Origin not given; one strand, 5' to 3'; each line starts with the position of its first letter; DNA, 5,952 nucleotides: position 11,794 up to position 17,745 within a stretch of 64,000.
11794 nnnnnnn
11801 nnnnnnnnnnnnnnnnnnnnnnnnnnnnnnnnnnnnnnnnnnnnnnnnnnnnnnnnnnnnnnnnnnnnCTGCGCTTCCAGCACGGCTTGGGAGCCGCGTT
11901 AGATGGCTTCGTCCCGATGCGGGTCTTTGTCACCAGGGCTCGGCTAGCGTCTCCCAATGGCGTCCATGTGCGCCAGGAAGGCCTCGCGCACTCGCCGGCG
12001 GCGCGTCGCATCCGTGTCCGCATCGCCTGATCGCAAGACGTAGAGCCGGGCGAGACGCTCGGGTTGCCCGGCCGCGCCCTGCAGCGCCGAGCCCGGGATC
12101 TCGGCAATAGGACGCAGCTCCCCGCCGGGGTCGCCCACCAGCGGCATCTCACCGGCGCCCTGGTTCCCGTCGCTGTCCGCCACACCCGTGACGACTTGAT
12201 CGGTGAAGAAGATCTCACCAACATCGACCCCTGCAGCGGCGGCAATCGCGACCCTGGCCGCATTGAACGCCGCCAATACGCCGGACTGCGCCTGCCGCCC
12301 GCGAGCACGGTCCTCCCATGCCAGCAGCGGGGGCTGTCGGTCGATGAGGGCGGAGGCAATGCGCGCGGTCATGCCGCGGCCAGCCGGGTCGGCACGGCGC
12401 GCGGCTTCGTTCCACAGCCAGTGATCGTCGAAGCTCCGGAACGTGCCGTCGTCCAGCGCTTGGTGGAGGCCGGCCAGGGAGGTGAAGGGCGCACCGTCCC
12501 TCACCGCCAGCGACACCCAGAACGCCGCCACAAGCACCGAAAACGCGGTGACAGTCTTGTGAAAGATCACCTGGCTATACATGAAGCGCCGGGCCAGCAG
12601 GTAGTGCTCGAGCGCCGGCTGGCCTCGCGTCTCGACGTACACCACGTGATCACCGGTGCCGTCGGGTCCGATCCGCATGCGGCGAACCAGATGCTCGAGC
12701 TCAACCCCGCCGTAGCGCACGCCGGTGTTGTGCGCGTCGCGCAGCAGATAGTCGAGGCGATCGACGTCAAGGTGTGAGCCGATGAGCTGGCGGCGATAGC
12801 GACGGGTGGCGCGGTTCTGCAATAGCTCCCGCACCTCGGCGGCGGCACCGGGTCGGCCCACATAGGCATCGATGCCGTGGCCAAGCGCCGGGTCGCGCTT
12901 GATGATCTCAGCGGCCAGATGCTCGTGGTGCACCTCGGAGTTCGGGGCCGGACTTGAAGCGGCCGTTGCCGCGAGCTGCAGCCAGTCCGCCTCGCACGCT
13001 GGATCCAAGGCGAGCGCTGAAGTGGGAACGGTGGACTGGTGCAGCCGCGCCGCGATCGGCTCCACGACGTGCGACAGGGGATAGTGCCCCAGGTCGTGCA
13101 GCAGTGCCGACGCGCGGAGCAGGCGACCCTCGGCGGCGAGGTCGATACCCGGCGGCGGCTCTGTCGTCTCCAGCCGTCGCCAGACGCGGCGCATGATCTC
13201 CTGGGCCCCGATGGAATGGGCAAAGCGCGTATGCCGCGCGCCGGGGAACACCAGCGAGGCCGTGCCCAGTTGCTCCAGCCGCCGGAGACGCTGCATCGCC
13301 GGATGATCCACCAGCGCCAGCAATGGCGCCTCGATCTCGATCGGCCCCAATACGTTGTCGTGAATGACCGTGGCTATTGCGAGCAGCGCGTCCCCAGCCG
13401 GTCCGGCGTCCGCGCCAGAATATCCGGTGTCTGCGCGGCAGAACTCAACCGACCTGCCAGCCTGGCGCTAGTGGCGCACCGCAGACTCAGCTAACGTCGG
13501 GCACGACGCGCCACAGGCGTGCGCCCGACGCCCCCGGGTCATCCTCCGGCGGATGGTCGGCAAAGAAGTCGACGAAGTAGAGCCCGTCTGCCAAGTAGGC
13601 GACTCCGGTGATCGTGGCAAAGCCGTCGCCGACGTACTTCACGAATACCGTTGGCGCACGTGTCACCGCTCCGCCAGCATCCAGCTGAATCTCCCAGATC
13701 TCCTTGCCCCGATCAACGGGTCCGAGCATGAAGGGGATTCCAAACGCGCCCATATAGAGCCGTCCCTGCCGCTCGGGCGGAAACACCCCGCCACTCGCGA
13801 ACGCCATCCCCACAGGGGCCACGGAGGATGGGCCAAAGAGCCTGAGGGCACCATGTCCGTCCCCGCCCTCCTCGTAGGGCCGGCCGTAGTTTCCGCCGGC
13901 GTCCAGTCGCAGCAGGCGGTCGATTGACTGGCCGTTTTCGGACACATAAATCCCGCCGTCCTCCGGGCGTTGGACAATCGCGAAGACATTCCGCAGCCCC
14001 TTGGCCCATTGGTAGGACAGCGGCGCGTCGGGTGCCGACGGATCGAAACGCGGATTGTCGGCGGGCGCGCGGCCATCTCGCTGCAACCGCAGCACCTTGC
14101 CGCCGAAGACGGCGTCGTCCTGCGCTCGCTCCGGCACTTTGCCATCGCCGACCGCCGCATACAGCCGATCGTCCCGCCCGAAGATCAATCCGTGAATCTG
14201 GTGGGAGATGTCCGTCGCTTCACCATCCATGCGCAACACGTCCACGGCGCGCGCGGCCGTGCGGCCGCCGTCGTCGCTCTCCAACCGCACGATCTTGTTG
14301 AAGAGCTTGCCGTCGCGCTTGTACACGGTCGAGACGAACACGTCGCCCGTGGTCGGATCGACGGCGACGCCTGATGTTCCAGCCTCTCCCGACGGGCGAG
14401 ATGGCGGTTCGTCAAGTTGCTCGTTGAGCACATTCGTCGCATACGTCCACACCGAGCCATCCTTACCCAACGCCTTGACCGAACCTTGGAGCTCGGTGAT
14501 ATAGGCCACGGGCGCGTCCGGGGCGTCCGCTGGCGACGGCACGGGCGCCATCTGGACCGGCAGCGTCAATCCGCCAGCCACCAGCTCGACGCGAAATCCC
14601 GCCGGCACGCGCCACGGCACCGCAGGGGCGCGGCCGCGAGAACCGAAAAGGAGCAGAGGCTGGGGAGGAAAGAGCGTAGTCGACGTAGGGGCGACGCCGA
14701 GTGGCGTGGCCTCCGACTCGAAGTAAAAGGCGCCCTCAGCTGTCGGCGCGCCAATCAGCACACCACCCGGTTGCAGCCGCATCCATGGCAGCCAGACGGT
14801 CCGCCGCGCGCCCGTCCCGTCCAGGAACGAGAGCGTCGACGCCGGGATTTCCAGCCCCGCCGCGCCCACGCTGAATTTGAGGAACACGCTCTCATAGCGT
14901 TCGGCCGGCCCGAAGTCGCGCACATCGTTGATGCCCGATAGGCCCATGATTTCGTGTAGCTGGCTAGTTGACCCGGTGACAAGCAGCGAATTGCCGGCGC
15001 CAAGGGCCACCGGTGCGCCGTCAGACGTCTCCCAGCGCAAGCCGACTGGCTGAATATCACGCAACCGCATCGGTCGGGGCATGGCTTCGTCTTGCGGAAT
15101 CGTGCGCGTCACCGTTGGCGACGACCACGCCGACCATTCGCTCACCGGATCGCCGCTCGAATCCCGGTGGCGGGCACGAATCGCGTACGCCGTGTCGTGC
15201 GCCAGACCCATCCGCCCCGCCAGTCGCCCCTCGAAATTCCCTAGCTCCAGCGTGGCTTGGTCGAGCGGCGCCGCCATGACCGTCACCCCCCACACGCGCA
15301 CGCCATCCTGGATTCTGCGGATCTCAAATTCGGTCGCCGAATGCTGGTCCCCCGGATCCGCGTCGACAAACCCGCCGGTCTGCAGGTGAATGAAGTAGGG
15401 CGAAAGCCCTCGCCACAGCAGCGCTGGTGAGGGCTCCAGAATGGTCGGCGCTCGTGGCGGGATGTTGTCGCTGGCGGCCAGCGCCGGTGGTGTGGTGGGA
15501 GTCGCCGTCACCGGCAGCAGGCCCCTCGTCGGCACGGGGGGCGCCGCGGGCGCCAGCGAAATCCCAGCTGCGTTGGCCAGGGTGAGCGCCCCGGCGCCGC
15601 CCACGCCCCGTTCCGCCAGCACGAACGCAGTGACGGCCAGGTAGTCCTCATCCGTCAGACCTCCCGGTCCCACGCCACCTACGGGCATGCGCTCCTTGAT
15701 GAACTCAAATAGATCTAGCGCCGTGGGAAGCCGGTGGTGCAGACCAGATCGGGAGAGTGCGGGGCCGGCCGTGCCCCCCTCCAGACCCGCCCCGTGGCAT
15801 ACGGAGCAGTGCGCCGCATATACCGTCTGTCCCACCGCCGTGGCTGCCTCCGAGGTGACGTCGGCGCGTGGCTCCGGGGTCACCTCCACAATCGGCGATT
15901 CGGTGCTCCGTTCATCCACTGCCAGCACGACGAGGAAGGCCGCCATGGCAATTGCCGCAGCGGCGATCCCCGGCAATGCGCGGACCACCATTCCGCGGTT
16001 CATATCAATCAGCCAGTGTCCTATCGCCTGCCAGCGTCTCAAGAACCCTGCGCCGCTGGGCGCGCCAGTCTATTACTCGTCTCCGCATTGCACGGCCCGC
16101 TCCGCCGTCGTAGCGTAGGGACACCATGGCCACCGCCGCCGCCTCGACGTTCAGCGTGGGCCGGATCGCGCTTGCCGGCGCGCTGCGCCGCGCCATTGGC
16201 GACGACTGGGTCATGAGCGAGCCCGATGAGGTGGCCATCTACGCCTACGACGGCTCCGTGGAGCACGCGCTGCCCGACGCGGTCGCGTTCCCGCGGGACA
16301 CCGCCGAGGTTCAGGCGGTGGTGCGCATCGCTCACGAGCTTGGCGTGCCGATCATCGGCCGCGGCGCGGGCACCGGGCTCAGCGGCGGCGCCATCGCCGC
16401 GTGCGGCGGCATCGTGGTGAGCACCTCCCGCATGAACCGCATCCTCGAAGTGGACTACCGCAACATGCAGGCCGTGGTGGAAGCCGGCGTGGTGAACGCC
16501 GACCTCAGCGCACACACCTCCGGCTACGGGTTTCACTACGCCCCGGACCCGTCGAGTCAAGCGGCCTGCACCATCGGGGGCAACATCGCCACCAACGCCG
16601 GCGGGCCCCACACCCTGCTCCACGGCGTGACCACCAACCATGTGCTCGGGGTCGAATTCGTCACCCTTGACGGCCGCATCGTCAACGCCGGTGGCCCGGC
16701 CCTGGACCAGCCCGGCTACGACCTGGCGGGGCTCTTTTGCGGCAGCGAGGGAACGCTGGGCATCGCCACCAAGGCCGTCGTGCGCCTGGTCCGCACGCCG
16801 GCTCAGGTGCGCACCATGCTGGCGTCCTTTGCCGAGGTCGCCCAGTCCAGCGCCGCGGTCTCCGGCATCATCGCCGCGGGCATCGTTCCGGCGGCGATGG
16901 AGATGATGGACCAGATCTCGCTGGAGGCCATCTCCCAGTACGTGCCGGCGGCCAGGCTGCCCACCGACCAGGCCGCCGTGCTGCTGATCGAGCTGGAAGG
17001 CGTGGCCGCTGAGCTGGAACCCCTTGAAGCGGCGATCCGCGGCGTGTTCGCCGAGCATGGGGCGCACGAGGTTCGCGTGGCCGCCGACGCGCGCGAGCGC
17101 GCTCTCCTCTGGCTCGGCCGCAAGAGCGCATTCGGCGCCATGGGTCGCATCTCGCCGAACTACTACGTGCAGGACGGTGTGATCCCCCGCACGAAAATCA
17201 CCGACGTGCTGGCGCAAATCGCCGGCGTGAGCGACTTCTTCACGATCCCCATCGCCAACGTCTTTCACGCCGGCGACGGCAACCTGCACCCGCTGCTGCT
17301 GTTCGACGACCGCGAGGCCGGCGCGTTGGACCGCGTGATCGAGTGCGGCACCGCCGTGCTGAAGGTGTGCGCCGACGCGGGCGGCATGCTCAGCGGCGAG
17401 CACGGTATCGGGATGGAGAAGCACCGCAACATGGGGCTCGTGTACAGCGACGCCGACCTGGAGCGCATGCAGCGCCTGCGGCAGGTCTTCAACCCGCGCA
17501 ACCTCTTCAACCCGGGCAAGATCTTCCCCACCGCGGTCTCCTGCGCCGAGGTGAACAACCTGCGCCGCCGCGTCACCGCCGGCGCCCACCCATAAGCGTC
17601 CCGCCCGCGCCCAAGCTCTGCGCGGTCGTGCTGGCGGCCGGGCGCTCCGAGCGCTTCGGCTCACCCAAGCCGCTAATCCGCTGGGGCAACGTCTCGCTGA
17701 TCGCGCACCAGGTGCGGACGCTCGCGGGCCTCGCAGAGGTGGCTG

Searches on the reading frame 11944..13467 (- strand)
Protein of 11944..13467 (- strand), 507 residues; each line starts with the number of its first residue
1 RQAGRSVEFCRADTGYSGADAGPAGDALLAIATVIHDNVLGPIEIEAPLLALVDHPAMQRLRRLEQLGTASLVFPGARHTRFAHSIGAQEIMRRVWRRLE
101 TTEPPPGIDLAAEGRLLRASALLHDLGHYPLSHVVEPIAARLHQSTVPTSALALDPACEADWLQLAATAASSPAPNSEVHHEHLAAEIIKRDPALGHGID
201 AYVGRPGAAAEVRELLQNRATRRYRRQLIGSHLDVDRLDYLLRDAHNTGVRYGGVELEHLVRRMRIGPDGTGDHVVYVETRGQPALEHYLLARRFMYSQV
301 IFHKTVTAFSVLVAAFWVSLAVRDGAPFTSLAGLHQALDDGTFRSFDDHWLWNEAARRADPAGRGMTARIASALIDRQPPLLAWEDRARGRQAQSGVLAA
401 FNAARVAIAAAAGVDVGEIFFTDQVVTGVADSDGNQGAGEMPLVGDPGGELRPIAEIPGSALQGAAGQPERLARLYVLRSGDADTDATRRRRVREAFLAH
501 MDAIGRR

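Call 16: search_protein_families(library=pfam, proteins=[window:11944-13467:-], max_evalue=0.00001)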
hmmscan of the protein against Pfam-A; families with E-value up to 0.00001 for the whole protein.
window:11944-13467:- (507 aa): 1 family
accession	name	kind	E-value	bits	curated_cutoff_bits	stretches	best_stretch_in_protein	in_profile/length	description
PF01966.28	HD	-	5.6e-06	27.1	22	0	81-140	1-49/116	HD domain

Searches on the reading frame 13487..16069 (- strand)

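Call 16: search_protein_families(library=pfam, proteins=[window:13487-16069:-], max_evalue=0.00001)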
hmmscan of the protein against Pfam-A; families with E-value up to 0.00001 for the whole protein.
window:13487-16069:- (860 aa): 3 families
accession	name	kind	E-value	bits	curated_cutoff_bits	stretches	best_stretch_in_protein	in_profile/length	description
PF07995.17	GSDH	-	7.1e-26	91.7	25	1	523-776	16-278/332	Glucose / Sorbosone dehydrogenase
PF13442.11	Cytochrome_CBB3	-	8.8e-08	32.8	27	1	76-150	2-68/68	Cytochrome C oxidase, cbb3-type, subunit III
PF00034.26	Cytochrom_C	-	7.4e-06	27.6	21.3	0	80-151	4-87/90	Cytochrome c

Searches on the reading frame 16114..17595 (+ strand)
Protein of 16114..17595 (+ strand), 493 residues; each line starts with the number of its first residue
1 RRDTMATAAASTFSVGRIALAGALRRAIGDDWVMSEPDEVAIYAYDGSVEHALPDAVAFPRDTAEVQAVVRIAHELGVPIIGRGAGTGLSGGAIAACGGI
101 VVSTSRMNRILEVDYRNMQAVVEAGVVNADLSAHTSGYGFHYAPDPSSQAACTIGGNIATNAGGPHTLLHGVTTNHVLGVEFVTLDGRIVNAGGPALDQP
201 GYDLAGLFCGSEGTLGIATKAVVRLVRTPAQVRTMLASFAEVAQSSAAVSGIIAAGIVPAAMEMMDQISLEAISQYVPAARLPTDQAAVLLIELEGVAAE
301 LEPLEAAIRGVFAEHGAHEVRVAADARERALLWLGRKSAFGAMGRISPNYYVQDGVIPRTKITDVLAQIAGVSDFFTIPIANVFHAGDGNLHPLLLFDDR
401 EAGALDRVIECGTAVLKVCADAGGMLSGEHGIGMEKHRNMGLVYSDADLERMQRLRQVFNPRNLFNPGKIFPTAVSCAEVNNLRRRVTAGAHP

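Call 16: search_protein_families(library=pfam, proteins=[window:16114-17595:+], max_evalue=0.00001)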
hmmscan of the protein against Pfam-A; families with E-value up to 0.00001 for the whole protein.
window:16114-17595:+ (493 aa): 2 families
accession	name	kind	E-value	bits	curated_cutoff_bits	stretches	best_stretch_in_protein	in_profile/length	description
PF02913.24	FAD-oxidase_C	-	7.9e-57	193.2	21.2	1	229-470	2-248/248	FAD linked oxidases, C-terminal domain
PF01565.28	FAD_binding_4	-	3.6e-41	140.5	26.4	1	54-192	1-138/139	FAD binding domain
